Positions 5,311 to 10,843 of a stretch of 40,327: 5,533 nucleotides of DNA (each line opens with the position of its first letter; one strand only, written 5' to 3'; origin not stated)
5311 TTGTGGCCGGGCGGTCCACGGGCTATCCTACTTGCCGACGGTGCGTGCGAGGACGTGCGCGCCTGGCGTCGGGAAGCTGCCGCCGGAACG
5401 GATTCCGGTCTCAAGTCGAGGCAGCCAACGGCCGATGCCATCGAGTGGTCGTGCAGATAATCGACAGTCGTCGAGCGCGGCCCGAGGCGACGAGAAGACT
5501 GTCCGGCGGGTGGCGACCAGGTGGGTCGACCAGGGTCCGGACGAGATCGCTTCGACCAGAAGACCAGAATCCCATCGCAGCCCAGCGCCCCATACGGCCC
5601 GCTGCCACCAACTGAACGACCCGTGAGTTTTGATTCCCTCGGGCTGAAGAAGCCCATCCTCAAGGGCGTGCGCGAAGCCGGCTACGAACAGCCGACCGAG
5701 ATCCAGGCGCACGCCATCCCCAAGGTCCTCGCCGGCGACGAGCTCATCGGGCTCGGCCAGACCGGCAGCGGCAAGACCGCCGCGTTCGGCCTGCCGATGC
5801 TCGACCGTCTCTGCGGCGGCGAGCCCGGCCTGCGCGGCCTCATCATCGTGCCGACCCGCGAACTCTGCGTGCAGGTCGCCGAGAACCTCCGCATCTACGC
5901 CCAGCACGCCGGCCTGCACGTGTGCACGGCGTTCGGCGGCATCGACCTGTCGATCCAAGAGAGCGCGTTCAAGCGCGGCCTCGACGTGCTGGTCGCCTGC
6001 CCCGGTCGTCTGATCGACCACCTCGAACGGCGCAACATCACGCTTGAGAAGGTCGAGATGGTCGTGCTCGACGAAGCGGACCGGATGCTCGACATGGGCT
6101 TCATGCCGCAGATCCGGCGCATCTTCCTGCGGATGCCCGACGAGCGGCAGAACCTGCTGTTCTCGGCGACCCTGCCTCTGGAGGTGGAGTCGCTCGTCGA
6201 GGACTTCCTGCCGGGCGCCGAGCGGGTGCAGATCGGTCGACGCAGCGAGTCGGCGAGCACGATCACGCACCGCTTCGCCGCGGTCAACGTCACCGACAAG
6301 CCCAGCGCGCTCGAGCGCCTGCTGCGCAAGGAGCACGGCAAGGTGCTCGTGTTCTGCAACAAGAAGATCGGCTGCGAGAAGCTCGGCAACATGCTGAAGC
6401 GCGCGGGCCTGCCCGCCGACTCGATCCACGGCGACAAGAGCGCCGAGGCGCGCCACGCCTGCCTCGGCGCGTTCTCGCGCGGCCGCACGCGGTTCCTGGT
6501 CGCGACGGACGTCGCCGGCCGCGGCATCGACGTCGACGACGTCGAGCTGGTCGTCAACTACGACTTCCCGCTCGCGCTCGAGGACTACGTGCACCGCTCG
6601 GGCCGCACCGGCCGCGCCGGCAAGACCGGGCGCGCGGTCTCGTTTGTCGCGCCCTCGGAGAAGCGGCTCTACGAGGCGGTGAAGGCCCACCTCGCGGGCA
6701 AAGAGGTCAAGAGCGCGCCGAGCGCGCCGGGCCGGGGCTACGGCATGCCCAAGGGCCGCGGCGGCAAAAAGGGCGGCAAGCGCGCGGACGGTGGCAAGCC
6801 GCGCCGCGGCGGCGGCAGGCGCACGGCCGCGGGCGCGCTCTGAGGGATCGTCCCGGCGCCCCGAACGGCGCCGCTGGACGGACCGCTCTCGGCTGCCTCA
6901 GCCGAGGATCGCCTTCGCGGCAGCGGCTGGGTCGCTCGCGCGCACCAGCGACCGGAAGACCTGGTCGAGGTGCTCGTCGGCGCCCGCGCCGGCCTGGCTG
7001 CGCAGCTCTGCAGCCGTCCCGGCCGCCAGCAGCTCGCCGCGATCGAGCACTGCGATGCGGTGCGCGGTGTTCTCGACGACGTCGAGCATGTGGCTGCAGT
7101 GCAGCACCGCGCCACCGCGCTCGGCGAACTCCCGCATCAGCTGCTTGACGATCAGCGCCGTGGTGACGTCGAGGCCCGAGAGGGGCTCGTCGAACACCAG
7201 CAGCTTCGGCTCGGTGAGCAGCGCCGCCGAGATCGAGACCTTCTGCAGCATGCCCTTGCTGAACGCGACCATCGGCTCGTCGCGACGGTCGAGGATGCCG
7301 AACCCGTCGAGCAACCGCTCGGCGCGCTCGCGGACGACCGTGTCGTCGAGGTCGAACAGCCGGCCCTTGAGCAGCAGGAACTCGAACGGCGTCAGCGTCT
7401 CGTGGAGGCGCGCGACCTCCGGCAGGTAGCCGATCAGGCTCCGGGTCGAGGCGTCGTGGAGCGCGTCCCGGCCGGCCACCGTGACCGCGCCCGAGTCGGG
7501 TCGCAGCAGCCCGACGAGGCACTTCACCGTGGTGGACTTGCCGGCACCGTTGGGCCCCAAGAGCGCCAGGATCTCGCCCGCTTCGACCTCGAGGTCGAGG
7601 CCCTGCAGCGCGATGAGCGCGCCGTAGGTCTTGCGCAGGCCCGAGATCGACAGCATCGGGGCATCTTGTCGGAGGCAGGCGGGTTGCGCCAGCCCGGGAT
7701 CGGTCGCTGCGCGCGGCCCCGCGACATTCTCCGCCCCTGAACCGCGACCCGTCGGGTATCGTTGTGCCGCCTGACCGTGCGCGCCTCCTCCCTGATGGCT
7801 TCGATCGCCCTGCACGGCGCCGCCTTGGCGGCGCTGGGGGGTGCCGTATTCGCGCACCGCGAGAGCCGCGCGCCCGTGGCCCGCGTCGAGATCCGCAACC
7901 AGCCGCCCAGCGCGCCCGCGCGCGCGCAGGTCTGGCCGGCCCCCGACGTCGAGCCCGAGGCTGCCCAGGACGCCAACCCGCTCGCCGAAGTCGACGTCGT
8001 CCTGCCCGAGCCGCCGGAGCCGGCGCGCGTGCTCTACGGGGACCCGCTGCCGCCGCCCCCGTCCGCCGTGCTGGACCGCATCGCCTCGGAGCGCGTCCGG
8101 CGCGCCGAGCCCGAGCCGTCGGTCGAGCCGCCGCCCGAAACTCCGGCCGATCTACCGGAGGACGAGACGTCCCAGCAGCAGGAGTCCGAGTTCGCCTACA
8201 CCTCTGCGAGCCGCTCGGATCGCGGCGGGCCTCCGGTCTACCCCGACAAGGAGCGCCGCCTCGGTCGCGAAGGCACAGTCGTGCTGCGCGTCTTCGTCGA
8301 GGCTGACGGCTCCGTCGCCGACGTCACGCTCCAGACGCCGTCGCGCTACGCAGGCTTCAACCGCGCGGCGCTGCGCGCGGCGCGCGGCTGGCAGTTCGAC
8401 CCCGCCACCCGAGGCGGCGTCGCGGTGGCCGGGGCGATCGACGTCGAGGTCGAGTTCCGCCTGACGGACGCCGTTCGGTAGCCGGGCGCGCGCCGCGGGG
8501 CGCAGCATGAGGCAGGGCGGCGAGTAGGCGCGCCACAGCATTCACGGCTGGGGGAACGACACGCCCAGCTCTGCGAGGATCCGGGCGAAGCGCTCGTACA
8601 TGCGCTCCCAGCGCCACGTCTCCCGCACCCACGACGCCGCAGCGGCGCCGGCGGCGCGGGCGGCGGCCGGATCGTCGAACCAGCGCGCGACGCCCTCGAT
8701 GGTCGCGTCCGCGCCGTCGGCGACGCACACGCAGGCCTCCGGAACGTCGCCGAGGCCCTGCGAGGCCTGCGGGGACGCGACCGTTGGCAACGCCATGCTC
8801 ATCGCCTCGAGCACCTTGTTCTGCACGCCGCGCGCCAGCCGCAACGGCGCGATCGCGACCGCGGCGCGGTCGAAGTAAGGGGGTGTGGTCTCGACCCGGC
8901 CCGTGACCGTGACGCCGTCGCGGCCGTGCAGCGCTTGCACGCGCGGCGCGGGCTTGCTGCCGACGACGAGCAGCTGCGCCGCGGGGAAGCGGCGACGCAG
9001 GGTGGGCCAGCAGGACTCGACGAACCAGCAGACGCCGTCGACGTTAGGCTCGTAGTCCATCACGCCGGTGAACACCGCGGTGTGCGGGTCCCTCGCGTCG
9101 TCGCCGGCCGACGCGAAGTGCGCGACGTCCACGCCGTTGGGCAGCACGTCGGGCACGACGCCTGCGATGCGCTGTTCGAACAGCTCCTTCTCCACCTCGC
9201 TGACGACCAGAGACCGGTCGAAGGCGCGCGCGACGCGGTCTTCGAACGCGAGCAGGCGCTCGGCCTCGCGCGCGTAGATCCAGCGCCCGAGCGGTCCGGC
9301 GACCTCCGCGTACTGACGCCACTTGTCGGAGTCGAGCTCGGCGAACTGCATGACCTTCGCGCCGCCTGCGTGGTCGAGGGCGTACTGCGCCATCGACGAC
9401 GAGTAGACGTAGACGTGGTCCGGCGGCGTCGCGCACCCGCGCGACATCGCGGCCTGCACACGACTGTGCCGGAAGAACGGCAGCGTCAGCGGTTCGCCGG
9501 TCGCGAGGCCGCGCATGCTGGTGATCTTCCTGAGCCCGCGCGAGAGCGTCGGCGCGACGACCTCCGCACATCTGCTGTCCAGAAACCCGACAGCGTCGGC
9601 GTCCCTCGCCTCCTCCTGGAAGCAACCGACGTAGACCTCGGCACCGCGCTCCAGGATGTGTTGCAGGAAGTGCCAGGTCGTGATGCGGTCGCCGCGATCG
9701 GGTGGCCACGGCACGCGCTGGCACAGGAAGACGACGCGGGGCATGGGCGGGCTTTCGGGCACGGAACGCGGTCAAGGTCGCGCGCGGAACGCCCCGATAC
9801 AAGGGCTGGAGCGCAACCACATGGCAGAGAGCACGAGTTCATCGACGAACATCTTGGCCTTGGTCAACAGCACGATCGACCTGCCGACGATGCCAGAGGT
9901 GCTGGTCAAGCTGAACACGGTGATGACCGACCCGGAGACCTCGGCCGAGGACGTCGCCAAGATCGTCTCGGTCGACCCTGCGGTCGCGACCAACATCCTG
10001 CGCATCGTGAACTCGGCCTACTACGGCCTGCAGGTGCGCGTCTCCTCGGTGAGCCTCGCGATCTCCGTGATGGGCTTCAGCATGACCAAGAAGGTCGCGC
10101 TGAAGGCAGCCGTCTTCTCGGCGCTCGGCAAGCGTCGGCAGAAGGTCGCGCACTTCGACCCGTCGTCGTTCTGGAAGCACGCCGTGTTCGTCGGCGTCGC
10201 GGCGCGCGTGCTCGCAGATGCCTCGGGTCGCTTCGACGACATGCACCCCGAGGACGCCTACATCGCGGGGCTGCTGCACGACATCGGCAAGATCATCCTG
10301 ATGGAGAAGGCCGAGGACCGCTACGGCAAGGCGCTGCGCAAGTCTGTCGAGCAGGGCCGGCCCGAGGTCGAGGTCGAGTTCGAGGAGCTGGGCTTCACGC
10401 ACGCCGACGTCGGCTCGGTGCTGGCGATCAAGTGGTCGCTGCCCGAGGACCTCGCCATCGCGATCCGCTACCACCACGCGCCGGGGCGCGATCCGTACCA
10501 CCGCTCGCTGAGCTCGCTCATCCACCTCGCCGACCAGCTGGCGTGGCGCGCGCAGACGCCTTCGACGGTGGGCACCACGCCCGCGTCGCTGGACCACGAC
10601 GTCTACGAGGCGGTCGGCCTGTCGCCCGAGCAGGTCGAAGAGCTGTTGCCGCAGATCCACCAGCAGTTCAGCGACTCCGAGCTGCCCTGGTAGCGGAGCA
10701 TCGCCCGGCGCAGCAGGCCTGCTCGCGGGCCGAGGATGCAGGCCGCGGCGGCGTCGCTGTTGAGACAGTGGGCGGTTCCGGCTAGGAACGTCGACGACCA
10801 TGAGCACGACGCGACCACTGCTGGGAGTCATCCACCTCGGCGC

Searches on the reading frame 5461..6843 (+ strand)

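Call 33: search_protein_families(library=pfam, proteins=[window:5461-6843:+], max_evalue=0.0001)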
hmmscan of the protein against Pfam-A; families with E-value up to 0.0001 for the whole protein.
window:5461-6843:+ (460 aa): 3 families
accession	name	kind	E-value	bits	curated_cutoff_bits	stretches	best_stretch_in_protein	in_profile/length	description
PF00270.35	DEAD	-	1.9e-45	155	26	1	79-243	1-165/167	DEAD/DEAH box helicase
PF00271.37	Helicase_C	-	3.5e-30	104.9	23.5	1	280-387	2-110/110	Helicase conserved C-terminal domain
PF04851.21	ResIII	-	5e-05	23.7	22.5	0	100-238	31-162/164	Type III restriction enzyme, res subunit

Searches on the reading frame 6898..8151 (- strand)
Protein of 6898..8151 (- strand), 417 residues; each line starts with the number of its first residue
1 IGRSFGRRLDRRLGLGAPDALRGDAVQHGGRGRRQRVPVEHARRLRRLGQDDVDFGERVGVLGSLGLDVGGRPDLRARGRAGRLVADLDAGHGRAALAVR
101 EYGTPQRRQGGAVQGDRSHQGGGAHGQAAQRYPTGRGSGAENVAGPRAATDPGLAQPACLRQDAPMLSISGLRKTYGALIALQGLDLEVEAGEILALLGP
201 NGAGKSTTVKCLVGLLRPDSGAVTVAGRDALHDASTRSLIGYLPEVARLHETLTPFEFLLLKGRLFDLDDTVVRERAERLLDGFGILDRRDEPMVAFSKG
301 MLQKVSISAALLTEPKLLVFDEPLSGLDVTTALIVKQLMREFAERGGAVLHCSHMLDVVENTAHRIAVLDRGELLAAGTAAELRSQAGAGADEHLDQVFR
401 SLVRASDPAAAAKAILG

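Call 33: search_protein_families(library=pfam, proteins=[window:6898-8151:-], max_evalue=0.0001)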
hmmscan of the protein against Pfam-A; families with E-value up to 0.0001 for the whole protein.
window:6898-8151:- (417 aa): 2 families
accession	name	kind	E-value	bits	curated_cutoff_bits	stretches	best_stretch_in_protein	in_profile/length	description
PF00005.33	ABC_tran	-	3.7e-29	102.5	25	1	182-324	1-136/137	ABC transporter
PF13304.12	AAA_21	-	7.1e-11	43.1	27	1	280-350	221-294/304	AAA domain, putative AbiEii toxin, Type IV TA system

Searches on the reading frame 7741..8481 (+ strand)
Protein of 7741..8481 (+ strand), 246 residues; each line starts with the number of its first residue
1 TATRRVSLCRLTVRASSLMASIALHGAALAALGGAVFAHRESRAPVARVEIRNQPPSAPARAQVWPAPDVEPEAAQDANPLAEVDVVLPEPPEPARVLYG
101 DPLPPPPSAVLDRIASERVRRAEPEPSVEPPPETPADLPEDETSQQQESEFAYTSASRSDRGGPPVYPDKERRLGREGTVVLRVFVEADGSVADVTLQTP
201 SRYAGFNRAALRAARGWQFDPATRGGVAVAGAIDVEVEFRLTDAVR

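Call 33: search_protein_families(library=pfam, proteins=[window:7741-8481:+], max_evalue=0.0001)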
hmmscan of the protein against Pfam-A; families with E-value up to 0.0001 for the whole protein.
window:7741-8481:+ (246 aa): 1 family
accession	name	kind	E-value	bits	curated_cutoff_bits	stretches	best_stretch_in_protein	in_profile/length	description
PF03544.19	TonB_C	-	1.1e-19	71.1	24.6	1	164-241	2-79/79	Gram-negative bacterial TonB protein C-terminal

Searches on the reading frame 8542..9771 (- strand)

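Call 33: search_protein_families(library=pfam, proteins=[window:8542-9771:-], max_evalue=0.0001)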
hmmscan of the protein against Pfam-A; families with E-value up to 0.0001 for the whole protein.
window:8542-9771:- (409 aa): 3 families
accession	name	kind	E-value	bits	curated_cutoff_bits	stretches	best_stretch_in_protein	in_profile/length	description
PF13692.12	Glyco_trans_1_4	-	1.2e-23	84.4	27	1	230-365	2-140/142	Glycosyl transferases group 1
PF13524.12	Glyco_trans_1_2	-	3.9e-05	24.1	25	1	263-395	13-142/144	Glycosyl transferase-like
PF00534.26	Glycos_transf_1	-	4e-05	23.7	26.4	1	255-379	37-170/172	Glycosyl transferases group 1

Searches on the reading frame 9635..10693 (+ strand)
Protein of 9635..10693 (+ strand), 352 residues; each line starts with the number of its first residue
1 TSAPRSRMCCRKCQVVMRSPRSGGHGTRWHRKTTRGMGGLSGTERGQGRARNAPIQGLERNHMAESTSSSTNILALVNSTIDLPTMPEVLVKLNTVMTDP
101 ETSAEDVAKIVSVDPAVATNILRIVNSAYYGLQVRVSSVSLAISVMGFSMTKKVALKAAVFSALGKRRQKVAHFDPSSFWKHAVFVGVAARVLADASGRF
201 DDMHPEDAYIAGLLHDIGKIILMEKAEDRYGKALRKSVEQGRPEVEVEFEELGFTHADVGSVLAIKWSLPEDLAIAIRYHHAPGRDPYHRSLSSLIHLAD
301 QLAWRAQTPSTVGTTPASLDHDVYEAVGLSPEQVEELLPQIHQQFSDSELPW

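Call 33: search_protein_families(library=pfam, proteins=[window:9635-10693:+], max_evalue=0.0001)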
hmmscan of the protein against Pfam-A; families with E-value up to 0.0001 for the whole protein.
window:9635-10693:+ (352 aa): 2 families
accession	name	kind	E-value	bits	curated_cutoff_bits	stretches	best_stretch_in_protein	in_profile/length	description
PF08668.18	HDOD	-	2.4e-55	187.5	22.9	1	83-283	1-196/196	HDOD domain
PF01966.28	HD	-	5.1e-09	36.9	22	1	180-302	2-113/116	HD domain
